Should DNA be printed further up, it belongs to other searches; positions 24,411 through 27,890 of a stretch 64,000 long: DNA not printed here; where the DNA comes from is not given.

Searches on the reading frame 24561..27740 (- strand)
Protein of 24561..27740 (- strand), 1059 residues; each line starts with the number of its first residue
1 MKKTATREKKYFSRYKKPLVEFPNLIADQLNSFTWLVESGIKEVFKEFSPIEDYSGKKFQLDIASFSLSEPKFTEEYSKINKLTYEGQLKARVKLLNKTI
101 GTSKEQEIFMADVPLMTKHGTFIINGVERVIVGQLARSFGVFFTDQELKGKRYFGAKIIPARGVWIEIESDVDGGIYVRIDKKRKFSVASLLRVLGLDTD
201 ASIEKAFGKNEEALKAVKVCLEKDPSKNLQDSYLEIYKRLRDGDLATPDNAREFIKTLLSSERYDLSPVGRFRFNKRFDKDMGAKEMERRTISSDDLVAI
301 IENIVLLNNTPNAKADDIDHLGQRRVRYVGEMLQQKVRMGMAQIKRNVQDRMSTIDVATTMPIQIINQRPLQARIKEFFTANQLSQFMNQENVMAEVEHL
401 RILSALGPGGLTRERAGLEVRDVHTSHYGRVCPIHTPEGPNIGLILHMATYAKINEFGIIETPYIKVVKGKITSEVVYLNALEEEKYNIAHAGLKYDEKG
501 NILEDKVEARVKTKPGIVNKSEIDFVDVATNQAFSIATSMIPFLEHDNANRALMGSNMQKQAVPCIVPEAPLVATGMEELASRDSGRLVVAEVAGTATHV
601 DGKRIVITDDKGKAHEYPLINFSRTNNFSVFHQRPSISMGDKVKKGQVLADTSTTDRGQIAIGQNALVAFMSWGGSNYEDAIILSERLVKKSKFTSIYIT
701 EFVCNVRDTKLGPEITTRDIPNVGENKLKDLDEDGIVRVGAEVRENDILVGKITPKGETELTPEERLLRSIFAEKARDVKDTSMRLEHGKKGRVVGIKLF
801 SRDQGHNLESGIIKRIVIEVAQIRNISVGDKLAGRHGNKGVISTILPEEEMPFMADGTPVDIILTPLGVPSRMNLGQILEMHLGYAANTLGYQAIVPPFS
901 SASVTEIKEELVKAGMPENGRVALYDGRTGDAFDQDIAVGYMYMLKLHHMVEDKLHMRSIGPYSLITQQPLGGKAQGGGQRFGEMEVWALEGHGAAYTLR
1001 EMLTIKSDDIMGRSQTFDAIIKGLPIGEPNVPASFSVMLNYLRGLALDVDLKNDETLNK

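Call 13: search_protein_families(library=pfam, proteins=[window:24561-27740:-], max_evalue=0.001)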
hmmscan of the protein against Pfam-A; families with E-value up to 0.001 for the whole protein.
window:24561-27740:- (1059 aa): 6 families
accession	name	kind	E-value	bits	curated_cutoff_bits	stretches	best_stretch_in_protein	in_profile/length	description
PF00562.33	RNA_pol_Rpb2_6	-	3.6e-126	421.7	23.4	1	590-976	1-373/373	RNA polymerase Rpb2, domain 6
PF04565.21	RNA_pol_Rpb2_3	-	4.9e-26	91.1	21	1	386-454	1-68/68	RNA polymerase Rpb2, domain 3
PF04560.25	RNA_pol_Rpb2_7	-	5.1e-22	78.5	32.1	1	978-1052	1-85/87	RNA polymerase Rpb2, domain 7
PF10385.14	RNA_pol_Rpb2_45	-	4.9e-19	68.6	28.2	1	464-529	1-66/66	RNA polymerase beta subunit external 1 domain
PF04561.19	RNA_pol_Rpb2_2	-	1.4e-18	67.7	21.7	1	153-327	19-190/190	RNA polymerase Rpb2, domain 2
PF04563.20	RNA_pol_Rpb2_1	-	6.9e-15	55.6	28.2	1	25-356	2-185/203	RNA polymerase beta subunit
